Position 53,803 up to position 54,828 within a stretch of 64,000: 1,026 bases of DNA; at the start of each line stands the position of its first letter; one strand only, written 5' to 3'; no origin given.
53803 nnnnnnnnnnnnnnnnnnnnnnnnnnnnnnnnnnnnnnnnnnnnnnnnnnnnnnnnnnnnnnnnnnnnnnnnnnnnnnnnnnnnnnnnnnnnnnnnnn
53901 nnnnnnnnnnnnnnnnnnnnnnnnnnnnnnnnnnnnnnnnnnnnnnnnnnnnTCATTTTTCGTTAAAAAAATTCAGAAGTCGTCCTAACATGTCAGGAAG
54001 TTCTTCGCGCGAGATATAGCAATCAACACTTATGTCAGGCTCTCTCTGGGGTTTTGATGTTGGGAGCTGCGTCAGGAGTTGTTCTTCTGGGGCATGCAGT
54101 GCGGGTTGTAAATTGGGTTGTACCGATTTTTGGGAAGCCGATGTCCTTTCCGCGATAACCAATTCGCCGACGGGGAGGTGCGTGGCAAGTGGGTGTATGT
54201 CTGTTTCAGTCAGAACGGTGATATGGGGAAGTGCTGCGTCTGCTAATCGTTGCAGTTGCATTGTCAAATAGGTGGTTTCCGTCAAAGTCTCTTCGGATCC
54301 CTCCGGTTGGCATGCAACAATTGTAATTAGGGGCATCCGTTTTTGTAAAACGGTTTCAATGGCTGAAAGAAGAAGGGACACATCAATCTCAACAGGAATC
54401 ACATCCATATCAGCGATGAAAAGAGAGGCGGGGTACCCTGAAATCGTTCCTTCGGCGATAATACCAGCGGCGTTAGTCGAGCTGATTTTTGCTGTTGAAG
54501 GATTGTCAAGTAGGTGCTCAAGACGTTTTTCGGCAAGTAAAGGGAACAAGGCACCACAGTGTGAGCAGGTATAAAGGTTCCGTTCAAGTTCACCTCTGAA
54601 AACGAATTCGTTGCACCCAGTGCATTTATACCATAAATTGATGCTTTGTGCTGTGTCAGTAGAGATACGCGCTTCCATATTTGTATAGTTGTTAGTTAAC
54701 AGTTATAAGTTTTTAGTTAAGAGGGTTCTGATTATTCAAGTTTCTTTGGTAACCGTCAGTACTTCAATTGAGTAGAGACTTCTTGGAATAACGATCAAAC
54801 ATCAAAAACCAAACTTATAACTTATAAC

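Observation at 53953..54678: Catalytically degenerate AccD homolog (pseudo-carboxyltransferase) translationally coupled to galK-glk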

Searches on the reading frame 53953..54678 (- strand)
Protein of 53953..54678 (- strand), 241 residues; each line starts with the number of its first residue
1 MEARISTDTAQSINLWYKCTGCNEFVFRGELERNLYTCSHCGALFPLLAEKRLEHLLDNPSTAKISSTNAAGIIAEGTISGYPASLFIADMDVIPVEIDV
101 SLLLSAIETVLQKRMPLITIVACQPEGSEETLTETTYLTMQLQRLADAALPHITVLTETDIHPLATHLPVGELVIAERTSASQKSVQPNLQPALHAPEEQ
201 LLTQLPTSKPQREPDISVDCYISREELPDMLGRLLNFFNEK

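Call 3: search_protein_families(library=pfam, proteins=[window:53953-54678:-], max_evalue=1)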
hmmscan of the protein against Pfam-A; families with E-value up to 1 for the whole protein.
window:53953-54678:- (241 aa): 7 families
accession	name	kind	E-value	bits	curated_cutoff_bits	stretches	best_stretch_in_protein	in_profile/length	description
PF17848.7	Zn_ribbon_ACC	-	8.9e-08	32.6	24.5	1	16-41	1-26/26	Acetyl-CoA carboxylase zinc finger domain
PF08792.16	A2L_zn_ribbon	-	0.072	13.2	22.9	1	17-47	4-33/33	A2L zinc ribbon domain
PF00130.28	C1_1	-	0.18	12.1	26.5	1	18-44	13-37/53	Phorbol esters/diacylglycerol binding domain (C1 domain)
PF18439.7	zf_UBZ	-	0.32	11.1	25.6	1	35-55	2-20/32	Ubiquitin-Binding Zinc Finger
PF17283.8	Zn_ribbon_SprT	-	0.5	10.9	28.1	0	36-44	5-13/38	SprT-like zinc ribbon domain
PF23549.1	Zn_ribbon_GRF_2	-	0.79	10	27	0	16-28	29-41/45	GRF-like zinc ribbon domain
PF23447.1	DUF7128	-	0.81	10.1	25.7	0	35-45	12-22/44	Domain of unknown function (DUF7128)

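Call 4: search_protein_families(library=ncbifam, proteins=[window:53953-54678:-], max_evalue=1)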
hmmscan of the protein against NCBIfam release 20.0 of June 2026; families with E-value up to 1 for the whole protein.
window:53953-54678:- (241 aa): 2 families
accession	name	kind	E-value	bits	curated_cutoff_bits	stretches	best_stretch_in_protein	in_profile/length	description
TIGR00515.1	accD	equivalog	4.9e-13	49.1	317.45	2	12-67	22-77/285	acetyl-CoA carboxylase, carboxyltransferase subunit beta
NF005292.0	PRK06815.1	equivalog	0.051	12.6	371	1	65-129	144-208/320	threonine/serine dehydratase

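Call 5: search_solved_structures(query=window:53953-54678:-, max_evalue=10, show_alignments=3)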
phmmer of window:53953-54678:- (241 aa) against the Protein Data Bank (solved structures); distinct sequences matched with E-value up to 10: 10.
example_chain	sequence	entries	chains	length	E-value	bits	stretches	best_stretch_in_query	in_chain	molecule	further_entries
8uxz_D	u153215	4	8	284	3.4e-11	46.8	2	14-67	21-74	Acetyl-coenzyme A carboxylase carboxyl transferase subunit beta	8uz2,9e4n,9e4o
2f9y_B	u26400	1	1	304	4.3e-11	46.5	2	14-67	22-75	Acetyl-coenzyme A carboxylase carboxyl transferase subunit beta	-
9m70_A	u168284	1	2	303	2.1e-10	44.2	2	14-58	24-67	Acetyl-coenzyme A carboxylase carboxyl transferase subunit beta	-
2f9i_B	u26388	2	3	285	0.0029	20.9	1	14-63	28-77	acetyl-coenzyme A carboxylase carboxyl transferase subunit beta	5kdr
7wwq_A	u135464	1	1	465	0.5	13.6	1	35-110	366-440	Nuclear protein localization protein 4 homolog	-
7wwp_A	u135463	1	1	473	0.51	13.6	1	35-110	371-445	Nuclear protein localization protein 4 homolog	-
11ve_G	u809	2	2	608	0.72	13.1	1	35-110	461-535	Nuclear protein localization protein 4 homolog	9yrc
11sy_G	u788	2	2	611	0.73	13.1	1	35-110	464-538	Nuclear protein localization protein 4 homolog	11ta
2dj1_A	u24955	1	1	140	1.3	12.3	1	37-87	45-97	Protein disulfide-isomerase A4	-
5dkv_A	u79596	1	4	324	1.9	11.7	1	115-157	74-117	ABC transporter substrate binding protein (Ribose)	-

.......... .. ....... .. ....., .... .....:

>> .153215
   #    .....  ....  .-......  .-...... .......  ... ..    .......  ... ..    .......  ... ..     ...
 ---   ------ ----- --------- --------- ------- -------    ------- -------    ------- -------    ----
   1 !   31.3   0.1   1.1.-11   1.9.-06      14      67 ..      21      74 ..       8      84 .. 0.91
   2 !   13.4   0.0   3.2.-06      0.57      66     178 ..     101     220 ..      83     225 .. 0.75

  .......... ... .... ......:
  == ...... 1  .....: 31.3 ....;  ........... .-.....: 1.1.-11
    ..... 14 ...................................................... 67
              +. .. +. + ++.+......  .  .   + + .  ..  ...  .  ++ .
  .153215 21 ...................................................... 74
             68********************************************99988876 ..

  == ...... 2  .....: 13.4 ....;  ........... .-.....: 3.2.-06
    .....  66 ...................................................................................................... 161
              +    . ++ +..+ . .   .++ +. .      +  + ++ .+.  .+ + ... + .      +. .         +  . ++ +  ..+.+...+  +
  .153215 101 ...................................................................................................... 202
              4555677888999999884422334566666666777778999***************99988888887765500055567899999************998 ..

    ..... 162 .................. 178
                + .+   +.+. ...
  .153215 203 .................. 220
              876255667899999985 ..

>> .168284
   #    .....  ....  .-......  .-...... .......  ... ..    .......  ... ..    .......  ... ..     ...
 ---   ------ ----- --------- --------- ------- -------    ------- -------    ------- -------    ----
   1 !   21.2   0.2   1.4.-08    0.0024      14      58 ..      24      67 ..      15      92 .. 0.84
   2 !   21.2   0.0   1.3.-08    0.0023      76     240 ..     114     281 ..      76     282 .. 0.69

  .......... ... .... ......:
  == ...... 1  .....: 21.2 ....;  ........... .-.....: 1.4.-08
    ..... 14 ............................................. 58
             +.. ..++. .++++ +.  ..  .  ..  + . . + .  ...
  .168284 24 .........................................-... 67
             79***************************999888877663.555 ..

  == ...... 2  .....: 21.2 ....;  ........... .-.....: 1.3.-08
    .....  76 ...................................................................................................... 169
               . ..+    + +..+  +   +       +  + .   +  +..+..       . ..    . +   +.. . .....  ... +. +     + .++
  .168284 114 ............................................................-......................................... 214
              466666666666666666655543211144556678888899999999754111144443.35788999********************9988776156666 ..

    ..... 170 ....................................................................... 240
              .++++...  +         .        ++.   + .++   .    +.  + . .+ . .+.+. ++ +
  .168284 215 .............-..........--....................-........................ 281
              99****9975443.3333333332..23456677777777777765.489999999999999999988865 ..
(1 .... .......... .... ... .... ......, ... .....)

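Call 6: find_homologous_proteins(query=window:53953-54678:-, max_evalue=0.001)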
Query window:53953-54678:- (241 aa): 178 proteins with E <= 0.001 among 1386 candidates; the best 120 are listed.
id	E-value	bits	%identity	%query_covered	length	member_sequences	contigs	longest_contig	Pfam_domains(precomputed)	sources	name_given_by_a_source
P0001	5.1e-154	529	100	100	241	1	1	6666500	PF17848.8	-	-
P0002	1.8e-146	504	95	100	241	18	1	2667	PF17848.8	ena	-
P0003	2.3e-143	494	95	99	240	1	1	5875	PF17848.8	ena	-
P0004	8.8e-141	485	92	100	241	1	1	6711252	PF17848.8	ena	-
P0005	6.2e-140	483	92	99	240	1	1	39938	PF17848.8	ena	-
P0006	2.8e-139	481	91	99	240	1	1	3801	PF17848.8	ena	-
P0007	4.0e-138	477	91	99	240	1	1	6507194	PF17848.8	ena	-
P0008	5.1e-138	476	92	99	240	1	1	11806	PF17848.8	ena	-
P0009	1.0e-132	459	88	99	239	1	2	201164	PF17848.8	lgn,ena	-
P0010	3.4e-131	454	87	99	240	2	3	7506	PF17848.8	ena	-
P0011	3.7e-129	447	85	99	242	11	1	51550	PF17848.8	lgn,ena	-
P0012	7.6e-124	430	79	99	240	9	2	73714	PF17848.8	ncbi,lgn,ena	-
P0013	2.1e-118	412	77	99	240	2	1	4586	PF17848.8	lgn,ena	-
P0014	2.6e-118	412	78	99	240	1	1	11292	PF17848.8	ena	-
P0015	3.3e-117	408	77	99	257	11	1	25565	PF17848.8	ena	-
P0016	3.9e-117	408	77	99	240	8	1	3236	PF17848.8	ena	-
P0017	1.5e-115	403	76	99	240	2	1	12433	PF17848.8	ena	-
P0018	1.4e-113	397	75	99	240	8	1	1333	PF17848.8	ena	-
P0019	2.9e-113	395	75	99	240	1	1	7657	PF17848.8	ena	-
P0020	3.4e-113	395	76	99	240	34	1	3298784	PF17848.8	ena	-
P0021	1.4e-112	393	75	99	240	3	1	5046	PF17848.8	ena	-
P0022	1.5e-112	393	75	99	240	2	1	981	PF17848.8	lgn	-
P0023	1.9e-112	393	74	99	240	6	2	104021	PF17848.8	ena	-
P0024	6.2e-112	391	75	99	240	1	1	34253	PF17848.8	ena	-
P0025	7.4e-112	391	74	99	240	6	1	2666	PF17848.8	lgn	-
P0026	7.8e-112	391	74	99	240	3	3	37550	PF17848.8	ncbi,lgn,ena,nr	ncbi:hypothetical protein F4054_06480 [Candidatus Poribacteria bacterium]|nr:hypothetical protein [C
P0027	9.3e-112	391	74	99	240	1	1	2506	PF17848.8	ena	-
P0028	7.7e-111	388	73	99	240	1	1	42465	PF17848.8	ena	-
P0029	8.1e-111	387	73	99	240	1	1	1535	PF17848.8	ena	-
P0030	1.2e-110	387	72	100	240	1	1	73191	PF17848.8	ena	-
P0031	1.4e-110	387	74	99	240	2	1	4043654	PF17848.8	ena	-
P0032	2.5e-110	386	74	99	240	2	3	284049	PF17848.8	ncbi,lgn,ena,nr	ncbi:MAG: hypothetical protein OXH00_12980 [Candidatus Poribacteria bacterium]|nr:hypothetical prote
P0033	6.9e-110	384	74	99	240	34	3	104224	PF17848.8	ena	-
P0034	7.4e-110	384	73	100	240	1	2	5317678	PF17848.8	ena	-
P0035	1.1e-109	384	73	100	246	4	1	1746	PF17848.8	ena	-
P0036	1.3e-109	384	74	99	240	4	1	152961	PF17848.8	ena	-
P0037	1.6e-109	383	73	99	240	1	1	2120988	PF17848.8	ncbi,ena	-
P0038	1.6e-109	383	73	99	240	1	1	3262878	PF17848.8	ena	-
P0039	1.7e-109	383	72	99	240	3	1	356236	PF17848.8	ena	-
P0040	2.0e-109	383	71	100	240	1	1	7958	PF17848.8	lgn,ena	-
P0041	3.1e-109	382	73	99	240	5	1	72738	PF17848.8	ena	-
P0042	3.9e-109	382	72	99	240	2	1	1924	PF17848.8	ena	-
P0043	6.8e-109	381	73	99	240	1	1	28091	PF17848.8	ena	-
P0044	8.7e-109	381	72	99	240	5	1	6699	PF17848.8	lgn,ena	-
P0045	9.4e-109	381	72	99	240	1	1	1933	PF17848.8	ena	-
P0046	2.0e-108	380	72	99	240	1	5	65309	PF17848.8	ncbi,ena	-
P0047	3.4e-108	379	72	99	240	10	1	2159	PF17848.8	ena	-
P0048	4.4e-108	379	72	99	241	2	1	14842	PF17848.8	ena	-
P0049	1.2e-107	377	72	100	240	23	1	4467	PF17848.8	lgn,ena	-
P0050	1.8e-107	377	70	99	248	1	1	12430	PF17848.8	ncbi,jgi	-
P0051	2.5e-107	376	71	99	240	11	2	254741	PF17848.8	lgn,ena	-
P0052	2.7e-107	376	72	99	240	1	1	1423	PF17848.8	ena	-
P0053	3.6e-107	376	71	100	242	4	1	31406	PF17848.8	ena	-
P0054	4.0e-107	375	71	100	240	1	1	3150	PF17848.8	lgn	-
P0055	4.1e-107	375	71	100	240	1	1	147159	PF17848.8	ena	-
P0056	5.2e-107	375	71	99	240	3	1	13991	PF17848.8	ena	-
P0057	8.2e-107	374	71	100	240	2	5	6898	PF17848.8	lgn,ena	-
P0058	8.6e-107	374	71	99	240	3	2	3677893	PF17848.8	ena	-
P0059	1.3e-106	374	71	99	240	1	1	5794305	PF17848.8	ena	-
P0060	1.3e-106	374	71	100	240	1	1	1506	PF17848.8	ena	-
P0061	1.5e-106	374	72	99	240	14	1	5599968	PF17848.8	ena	-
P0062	1.8e-106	373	73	99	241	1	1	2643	PF17848.8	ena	-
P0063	2.9e-106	373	72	99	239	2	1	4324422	PF17848.8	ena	-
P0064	3.1e-106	373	71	100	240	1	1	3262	PF17848.8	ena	-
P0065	4.1e-106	372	70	99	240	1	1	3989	PF17848.8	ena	-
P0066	4.6e-106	372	71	100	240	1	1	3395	PF17848.8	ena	-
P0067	9.3e-106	371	70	99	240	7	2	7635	PF17848.8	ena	-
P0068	9.7e-106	371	70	100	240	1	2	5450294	PF17848.8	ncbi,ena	-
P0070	1.3e-105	370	69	99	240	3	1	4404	PF17848.8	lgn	-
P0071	1.4e-105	370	70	100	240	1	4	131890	PF17848.8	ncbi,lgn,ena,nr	ncbi:hypothetical protein F4Y59_08120 [Candidatus Poribacteria bacterium]|nr:hypothetical protein [C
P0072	2.2e-105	370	71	99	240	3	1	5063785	PF17848.8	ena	-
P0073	2.4e-105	370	71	99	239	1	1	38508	PF17848.8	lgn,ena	-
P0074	2.6e-105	369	69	99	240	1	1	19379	PF17848.8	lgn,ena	-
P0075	2.6e-105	369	70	100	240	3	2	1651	PF17848.8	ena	-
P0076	3.0e-105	369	69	99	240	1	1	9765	PF17848.8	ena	-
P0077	3.3e-105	369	70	99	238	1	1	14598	PF17848.8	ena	-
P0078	3.6e-105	369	72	100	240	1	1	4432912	PF17848.8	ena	-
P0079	9.7e-105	368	70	99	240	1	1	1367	PF17848.8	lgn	-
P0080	1.0e-104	368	69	99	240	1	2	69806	PF17848.8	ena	-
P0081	1.5e-104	367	69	100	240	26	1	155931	PF17848.8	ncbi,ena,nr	ncbi:MAG: hypothetical protein OXU36_11080 [Candidatus Poribacteria bacterium]|nr:hypothetical prote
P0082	1.6e-104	367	69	99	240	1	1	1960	PF17848.8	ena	-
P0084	5.4e-104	365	69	100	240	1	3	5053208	PF17848.8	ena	-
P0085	1.4e-103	364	70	99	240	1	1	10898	PF17848.8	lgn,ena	-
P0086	1.5e-103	364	69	99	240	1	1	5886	PF17848.8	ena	-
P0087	2.6e-103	363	69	99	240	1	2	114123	PF17848.8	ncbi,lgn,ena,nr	ncbi:MAG: hypothetical protein OYL97_06975 [Candidatus Poribacteria bacterium]|nr:hypothetical prote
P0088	2.8e-103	363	69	100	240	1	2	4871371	PF17848.8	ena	-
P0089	3.0e-103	363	69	99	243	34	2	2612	PF17848.8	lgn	-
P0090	4.1e-103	362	69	99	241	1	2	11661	PF17848.8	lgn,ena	-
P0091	4.7e-103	362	70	100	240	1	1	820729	PF17848.8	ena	-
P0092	9.5e-103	361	70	99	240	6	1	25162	PF17848.8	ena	-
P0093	1.9e-102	360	69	99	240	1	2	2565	PF17848.8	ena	-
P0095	4.1e-102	359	69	99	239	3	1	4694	PF17848.8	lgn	-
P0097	7.8e-102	358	68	99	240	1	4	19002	PF17848.8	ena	-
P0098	1.3e-101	357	68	100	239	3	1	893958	PF17848.8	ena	-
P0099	1.6e-101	357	68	100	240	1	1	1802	PF17848.8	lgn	-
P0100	1.6e-101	357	68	100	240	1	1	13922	PF17848.8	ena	-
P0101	1.7e-101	357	68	99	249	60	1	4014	PF17848.8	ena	-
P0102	2.2e-101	357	67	99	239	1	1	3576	PF17848.8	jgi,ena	jgi:acetyl-CoA carboxylase carboxyl transferase subunit beta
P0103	1.2e-100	354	69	99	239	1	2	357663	PF17848.8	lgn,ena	-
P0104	8.1e-100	351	67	99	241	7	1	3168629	PF17848.8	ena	-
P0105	4.3e-99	349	66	100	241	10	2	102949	PF17848.8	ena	-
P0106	7.9e-99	348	66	99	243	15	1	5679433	PF17848.8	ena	-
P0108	1.5e-98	347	66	99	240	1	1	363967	PF17848.8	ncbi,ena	-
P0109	1.5e-98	347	67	99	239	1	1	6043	PF17848.8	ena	-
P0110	1.3e-97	344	66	100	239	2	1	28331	PF17848.8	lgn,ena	-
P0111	1.4e-97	344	67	99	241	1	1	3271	PF17848.8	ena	-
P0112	5.0e-96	339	63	99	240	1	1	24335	PF17848.8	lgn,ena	-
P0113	1.2e-94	335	64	99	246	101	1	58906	PF17848.8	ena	-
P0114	9.5e-93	328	63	99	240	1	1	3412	PF17848.8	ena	-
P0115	4.3e-92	326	63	100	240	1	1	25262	PF17848.8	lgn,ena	-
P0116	7.7e-90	319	62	99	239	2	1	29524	PF17848.8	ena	-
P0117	2.3e-81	291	59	99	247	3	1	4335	PF17848.8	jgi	-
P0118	2.7e-80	288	58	99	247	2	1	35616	PF17848.8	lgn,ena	-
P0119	4.0e-79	284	57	99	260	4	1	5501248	PF17848.8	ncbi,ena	-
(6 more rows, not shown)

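Call 9: find_encoding_contigs(protein=P0119, flank=10000, max_places=3)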
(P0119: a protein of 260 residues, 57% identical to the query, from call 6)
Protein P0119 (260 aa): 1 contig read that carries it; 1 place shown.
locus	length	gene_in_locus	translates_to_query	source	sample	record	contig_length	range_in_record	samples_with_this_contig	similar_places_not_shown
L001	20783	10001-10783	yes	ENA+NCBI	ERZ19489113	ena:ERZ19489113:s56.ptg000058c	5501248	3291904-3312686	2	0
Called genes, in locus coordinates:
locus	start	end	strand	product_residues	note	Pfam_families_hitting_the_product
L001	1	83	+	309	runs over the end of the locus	PF04389:Peptidase_M28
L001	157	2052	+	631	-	PF01134:GIDA, PF07992:Pyr_redox_2 (weak), PF12831:FAD_oxidored, PF21680:GIDA_C_1st, PF13932:SAM_GIDA_C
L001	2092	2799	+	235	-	PF02527:GidB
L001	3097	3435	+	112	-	PF01740:STAS, PF13466:STAS_2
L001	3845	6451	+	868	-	PF00672:HAMP, PF13188:PAS_8 (faint), PF00512:HisKA, PF02518:HATPase_c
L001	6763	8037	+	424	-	PF00072:Response_reg, PF07228:SpoIIE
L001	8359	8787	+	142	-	PF13581:HATPase_c_2, PF02518:HATPase_c (weak)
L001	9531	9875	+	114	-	PF01740:STAS, PF13466:STAS_2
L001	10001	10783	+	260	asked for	PF17848:Zn_ribbon_ACC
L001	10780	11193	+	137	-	PF10509:GalKase_gal_bdg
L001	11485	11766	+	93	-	-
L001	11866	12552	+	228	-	PF01385:OrfB_IS605, PF07282:Cas12f1-like_TNB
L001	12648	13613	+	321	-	PF00288:GHMP_kinases_N, PF08544:GHMP_kinases_C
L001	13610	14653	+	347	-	PF00480:ROK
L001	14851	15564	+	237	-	-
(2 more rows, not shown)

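Call 10: find_encoding_contigs(protein=P0116, flank=10000, max_places=3)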
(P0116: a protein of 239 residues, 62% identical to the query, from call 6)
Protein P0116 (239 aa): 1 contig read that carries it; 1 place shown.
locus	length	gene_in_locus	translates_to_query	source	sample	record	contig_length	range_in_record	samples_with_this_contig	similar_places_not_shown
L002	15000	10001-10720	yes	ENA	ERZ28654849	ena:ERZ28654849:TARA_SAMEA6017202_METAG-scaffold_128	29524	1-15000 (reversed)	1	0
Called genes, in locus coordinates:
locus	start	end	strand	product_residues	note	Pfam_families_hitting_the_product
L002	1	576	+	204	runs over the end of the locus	PF21176:RecR_HhH, PF02132:RecR_ZnF (weak), PF01751:Toprim, PF13662:Toprim_4, PF21175:RecR_C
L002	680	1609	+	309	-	PF04389:Peptidase_M28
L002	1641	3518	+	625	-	PF01134:GIDA, PF07992:Pyr_redox_2 (weak), PF12831:FAD_oxidored, PF21680:GIDA_C_1st, PF13932:SAM_GIDA_C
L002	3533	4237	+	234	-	PF02527:GidB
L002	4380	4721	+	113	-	PF01740:STAS, PF13466:STAS_2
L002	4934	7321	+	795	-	PF02743:dCache_1 (weak), PF00672:HAMP, PF00512:HisKA, PF02518:HATPase_c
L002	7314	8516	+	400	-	PF00072:Response_reg, PF07228:SpoIIE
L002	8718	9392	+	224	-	PF13581:HATPase_c_2, PF02518:HATPase_c (faint)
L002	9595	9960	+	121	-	PF01740:STAS, PF13466:STAS_2 (weak)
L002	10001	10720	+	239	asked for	PF17848:Zn_ribbon_ACC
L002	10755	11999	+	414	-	PF10509:GalKase_gal_bdg, PF00288:GHMP_kinases_N, PF08544:GHMP_kinases_C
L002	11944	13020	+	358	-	PF00480:ROK, PF01869:BcrAD_BadFG (faint), PF00480:ROK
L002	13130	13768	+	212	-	-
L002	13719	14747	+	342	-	PF17170:DUF5128 (faint), PF08450:SGL (faint), PF25021:TEN_NHL (faint), PF01436:NHL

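Call 11: find_encoding_contigs(protein=P0081, flank=10000, max_places=3)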
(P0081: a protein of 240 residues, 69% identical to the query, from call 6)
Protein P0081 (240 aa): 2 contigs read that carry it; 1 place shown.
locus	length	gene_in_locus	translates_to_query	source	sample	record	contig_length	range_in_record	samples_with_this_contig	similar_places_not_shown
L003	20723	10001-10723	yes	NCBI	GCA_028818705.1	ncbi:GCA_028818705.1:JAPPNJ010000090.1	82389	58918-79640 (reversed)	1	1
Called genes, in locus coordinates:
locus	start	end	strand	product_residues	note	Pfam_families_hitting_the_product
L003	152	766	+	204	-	PF21176:RecR_HhH, PF02132:RecR_ZnF (faint), PF01751:Toprim, PF13662:Toprim_4, PF21175:RecR_C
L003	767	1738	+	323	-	PF04389:Peptidase_M28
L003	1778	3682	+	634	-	PF01134:GIDA, PF07992:Pyr_redox_2 (weak), PF12831:FAD_oxidored, PF21680:GIDA_C_1st, PF13932:SAM_GIDA_C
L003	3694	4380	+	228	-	PF02527:GidB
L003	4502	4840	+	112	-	PF01740:STAS, PF13466:STAS_2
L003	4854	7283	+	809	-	PF02743:dCache_1, PF00672:HAMP, PF00512:HisKA, PF02518:HATPase_c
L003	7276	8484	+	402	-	PF00072:Response_reg, PF07228:SpoIIE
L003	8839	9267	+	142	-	PF13581:HATPase_c_2, PF02518:HATPase_c (weak)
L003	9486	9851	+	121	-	PF01740:STAS, PF13466:STAS_2 (faint)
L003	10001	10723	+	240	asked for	PF17848:Zn_ribbon_ACC (weak)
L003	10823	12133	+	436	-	PF10509:GalKase_gal_bdg, PF00288:GHMP_kinases_N, PF08544:GHMP_kinases_C (weak)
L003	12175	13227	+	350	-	PF00480:ROK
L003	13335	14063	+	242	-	-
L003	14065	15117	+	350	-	PF08450:SGL (faint), PF17170:DUF5128 (faint), PF25021:TEN_NHL (faint), PF01436:NHL (weak)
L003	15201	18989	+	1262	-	-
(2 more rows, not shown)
